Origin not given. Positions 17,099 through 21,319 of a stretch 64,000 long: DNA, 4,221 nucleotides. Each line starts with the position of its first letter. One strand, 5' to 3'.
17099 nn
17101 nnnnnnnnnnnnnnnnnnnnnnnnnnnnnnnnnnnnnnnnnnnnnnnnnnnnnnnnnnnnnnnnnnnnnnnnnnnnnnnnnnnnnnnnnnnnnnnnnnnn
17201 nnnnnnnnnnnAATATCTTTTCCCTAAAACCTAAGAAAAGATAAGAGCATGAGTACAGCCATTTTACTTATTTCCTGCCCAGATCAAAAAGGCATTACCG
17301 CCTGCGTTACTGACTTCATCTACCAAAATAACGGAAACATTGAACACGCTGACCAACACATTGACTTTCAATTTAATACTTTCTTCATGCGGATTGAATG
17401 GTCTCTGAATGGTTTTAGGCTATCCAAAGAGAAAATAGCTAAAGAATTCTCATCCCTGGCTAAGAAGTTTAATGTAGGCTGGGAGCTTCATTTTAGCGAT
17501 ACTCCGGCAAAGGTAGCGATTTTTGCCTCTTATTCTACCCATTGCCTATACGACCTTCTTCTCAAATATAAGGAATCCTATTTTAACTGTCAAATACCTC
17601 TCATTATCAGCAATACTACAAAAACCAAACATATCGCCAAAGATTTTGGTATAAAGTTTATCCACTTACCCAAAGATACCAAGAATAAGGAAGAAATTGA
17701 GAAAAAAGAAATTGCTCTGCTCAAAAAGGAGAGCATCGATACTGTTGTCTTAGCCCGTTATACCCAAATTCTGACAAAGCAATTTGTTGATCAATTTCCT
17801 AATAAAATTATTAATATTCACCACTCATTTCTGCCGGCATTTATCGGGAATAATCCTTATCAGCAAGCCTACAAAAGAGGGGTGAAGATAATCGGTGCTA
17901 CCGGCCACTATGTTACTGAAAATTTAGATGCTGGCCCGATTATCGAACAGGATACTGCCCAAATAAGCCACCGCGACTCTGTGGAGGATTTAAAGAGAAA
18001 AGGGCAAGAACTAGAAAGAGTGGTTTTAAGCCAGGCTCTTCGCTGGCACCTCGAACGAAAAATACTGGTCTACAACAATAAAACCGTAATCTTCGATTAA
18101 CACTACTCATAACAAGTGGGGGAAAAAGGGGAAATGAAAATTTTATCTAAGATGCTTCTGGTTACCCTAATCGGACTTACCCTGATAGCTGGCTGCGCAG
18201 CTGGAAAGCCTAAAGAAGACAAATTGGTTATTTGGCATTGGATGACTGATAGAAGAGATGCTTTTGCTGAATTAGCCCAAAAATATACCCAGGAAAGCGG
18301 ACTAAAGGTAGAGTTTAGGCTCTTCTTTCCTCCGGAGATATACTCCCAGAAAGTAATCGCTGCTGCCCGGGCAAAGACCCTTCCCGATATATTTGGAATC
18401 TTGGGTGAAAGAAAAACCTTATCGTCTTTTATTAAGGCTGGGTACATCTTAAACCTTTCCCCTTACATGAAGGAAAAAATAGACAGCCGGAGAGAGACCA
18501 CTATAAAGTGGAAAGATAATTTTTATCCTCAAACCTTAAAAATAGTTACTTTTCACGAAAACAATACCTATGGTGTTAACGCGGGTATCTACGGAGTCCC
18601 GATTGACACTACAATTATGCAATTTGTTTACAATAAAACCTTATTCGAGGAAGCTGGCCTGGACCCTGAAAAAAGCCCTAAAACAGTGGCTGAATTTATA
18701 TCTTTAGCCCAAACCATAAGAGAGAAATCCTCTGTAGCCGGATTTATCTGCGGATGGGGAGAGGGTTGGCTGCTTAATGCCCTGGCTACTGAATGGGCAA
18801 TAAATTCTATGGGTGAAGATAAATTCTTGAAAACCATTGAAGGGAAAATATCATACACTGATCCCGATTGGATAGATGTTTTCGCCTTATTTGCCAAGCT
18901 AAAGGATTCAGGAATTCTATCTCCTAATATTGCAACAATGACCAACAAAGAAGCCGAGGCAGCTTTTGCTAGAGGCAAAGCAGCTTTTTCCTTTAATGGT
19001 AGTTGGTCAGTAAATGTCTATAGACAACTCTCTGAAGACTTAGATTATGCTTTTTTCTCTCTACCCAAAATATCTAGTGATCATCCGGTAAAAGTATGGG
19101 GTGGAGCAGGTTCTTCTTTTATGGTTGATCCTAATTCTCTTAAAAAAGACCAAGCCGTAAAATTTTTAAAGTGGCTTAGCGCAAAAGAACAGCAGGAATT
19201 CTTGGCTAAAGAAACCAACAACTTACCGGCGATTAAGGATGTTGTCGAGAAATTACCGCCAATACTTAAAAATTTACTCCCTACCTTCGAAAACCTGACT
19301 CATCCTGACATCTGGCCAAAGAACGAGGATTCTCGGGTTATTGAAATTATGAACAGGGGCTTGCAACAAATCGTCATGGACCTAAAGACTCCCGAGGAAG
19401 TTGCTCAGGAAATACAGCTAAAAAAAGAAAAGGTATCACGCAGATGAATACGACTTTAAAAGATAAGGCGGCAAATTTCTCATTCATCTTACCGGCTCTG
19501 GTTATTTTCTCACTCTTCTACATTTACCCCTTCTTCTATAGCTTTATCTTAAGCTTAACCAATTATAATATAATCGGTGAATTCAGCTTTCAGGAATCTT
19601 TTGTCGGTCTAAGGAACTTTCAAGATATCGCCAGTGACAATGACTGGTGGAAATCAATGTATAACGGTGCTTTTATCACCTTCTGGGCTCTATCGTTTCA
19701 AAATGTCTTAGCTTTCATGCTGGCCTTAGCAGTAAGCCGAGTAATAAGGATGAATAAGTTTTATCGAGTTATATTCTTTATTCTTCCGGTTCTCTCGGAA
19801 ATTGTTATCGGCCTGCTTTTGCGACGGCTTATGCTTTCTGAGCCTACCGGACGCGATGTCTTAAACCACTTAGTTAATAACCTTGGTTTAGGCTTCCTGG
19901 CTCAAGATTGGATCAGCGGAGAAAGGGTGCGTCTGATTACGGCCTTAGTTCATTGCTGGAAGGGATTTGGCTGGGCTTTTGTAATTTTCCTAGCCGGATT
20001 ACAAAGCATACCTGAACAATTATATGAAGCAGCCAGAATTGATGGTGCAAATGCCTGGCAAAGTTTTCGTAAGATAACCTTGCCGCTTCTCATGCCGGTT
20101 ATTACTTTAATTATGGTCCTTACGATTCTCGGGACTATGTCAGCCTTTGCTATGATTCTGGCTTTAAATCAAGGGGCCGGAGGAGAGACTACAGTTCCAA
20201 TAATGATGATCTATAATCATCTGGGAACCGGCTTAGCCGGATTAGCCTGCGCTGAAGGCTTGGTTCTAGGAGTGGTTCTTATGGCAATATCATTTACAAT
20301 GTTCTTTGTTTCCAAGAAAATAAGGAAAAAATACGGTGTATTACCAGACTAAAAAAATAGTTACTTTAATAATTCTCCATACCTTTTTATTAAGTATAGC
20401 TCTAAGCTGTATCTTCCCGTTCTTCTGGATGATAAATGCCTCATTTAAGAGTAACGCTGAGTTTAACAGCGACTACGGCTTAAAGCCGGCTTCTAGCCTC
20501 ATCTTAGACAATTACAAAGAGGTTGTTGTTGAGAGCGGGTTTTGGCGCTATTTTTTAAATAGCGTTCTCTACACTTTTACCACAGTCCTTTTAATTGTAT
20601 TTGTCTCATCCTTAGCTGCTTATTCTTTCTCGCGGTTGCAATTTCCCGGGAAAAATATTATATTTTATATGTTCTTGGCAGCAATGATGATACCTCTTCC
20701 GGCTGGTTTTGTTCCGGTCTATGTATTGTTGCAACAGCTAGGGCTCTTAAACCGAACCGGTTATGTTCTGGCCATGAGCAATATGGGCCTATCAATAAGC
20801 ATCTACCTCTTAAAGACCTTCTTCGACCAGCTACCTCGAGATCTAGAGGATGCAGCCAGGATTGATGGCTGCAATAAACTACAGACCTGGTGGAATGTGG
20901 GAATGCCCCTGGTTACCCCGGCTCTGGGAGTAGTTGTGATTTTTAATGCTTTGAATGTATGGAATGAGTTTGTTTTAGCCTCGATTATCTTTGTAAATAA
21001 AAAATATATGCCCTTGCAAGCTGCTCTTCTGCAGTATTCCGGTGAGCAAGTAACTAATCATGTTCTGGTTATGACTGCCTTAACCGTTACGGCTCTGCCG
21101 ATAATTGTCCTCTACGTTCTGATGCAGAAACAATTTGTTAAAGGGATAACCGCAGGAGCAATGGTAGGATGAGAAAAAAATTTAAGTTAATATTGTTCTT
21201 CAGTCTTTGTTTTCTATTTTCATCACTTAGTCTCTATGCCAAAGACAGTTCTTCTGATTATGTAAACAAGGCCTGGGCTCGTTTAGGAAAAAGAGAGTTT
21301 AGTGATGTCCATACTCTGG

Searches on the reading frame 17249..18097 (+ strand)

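Call 90: search_protein_families(library=pfam, proteins=[window:17249-18097:+], max_evalue=0.0001)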
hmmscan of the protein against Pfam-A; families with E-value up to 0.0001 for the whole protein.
window:17249-18097:+ (283 aa): 2 families
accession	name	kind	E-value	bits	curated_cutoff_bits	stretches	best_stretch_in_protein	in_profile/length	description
PF00551.24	Formyl_trans_N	-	6.9e-41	140.4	26.1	1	88-264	2-181/181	Formyl transferase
PF01842.31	ACT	-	1.3e-05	25.3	27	1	5-47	2-45/66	ACT domain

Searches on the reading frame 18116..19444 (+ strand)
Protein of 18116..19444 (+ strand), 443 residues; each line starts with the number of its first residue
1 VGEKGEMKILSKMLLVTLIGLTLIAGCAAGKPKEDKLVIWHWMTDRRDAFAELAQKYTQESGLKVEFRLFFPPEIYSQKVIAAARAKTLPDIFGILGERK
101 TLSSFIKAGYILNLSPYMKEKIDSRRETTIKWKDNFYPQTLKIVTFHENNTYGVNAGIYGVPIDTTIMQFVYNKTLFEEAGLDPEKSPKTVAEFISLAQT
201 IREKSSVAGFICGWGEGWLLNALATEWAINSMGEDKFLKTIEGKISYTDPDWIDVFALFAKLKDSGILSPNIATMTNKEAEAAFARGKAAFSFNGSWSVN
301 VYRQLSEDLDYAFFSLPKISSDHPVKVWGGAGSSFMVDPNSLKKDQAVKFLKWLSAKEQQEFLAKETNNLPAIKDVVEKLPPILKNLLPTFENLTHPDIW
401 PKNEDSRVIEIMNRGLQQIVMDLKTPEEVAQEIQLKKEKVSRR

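Call 24: search_protein_families(library=pfam, proteins=[window:18116-19444:+], max_evalue=0.001)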
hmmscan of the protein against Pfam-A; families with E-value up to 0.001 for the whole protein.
window:18116-19444:+ (443 aa): 2 families
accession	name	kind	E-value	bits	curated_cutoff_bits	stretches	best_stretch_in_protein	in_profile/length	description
PF13416.11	SBP_bac_8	-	5.3e-34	118.7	27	1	52-378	1-267/279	Bacterial extracellular solute-binding protein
PF01547.30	SBP_bac_1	-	1.6e-30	107.6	26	1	47-361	5-307/307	Bacterial extracellular solute-binding protein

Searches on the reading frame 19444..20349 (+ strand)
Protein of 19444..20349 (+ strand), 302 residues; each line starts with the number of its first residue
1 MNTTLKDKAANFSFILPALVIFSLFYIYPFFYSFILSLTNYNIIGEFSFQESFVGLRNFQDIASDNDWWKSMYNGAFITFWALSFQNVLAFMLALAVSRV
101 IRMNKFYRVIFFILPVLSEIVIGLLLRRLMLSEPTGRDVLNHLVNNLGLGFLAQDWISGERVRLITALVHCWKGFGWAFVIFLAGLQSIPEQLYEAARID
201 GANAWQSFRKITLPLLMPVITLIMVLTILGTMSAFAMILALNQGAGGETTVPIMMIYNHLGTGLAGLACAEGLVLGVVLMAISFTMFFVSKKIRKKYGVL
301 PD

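Call 90: search_protein_families(library=pfam, proteins=[window:19444-20349:+], max_evalue=0.0001)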
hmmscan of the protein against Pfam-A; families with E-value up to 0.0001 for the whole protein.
window:19444-20349:+ (302 aa): 1 family
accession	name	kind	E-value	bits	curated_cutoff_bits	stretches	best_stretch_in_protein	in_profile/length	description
PF00528.27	BPD_transp_1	-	3.7e-15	56.6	26.4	1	87-287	2-176/184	Binding-protein-dependent transport system inner membrane component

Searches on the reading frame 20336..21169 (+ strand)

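Call 90: search_protein_families(library=pfam, proteins=[window:20336-21169:+], max_evalue=0.0001)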
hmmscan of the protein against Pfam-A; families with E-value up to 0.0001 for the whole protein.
window:20336-21169:+ (278 aa): 1 family
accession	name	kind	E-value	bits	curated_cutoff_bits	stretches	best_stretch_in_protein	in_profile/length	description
PF00528.27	BPD_transp_1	-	4.7e-14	53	26.4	1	88-271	2-182/184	Binding-protein-dependent transport system inner membrane component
